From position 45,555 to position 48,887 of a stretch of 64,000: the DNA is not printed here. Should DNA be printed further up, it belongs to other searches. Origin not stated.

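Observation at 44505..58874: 4789-aa single-ORF polyvalent protein fusing a crAss-type virion RNA polymerase motif with peptidase and Rossmann modules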

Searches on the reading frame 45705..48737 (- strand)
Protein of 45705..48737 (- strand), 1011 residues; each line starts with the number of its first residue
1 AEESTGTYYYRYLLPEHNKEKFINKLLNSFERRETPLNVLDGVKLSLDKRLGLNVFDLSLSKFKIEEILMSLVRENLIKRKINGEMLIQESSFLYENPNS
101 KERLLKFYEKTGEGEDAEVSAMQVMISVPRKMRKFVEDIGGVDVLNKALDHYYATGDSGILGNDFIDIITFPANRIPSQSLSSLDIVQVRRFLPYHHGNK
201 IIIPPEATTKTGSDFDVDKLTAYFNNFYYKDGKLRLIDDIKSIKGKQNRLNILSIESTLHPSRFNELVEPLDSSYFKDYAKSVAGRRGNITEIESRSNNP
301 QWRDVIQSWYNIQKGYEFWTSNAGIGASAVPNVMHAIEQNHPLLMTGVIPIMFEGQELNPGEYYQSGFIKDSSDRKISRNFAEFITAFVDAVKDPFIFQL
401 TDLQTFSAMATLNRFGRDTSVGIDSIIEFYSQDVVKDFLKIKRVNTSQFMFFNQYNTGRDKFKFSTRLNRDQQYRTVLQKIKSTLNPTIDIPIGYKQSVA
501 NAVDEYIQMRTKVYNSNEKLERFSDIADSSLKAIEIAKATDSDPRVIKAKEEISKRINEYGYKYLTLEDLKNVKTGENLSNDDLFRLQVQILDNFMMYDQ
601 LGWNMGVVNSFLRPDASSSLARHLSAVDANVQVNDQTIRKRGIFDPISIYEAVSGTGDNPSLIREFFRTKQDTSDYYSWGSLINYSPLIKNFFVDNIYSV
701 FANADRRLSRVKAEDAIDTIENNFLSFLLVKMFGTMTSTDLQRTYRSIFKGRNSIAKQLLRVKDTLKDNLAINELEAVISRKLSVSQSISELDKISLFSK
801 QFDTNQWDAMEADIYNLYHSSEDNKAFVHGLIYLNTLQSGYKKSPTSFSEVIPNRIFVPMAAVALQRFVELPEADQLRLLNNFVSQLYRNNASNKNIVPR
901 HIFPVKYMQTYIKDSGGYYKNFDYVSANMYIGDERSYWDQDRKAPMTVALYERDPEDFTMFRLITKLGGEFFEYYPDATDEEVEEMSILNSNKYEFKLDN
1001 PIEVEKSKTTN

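Call 11: find_homologous_proteins(query=window:45705-48737:-, max_evalue=0.001)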
Query window:45705-48737:- (1011 aa): 7 proteins with E <= 0.001 among 8000 candidates.
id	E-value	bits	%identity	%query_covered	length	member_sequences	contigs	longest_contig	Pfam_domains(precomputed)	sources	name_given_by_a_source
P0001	1.0e-184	635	37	98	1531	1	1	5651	-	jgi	jgi:hypothetical protein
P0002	1.2e-36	145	30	38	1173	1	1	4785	-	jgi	jgi:hypothetical protein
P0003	2.3e-8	51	23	42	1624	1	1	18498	-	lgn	-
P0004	1.6e-6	45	43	7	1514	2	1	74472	-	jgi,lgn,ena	jgi:hypothetical protein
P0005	3.8e-6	44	28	26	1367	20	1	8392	-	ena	-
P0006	3.2e-5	41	45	6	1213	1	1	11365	-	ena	-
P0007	6.7e-4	36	43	6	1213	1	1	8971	-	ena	-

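Call 33: search_protein_families(library=pfam, proteins=[window:45705-48737:-], max_evalue=5)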
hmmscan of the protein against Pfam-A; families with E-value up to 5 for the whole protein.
window:45705-48737:- (1011 aa): 0 families

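Call 34: search_protein_families(library=ncbifam, proteins=[window:45705-48737:-], max_evalue=5)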
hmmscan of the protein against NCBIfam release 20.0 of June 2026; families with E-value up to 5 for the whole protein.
window:45705-48737:- (1011 aa): 1 family
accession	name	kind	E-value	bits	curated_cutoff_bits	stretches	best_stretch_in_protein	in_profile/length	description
TIGR03212.1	uraD_N-term-dom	equivalog_domain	0.094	11.7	424.6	0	527-580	89-142/297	allantoinase PuuE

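Call 35: find_related_loci(query=window:45705-48737:-, collection=viral_contigs, flank=10000)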
Query window:45705-48737:- (1011 aa) in viral_contigs; peptide patterns used: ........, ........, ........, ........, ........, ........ (x = any residue, [..] = any of these).
1 stretches matched a pattern, but none encodes a relative of the query by tblastn (E <= 1e-3).

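Call 102: search_protein_families(library=phrogs, proteins=[window:45705-48737:-], max_evalue=0.1)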
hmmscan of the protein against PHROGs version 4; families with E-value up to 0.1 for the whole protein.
window:45705-48737:- (1011 aa): 0 families
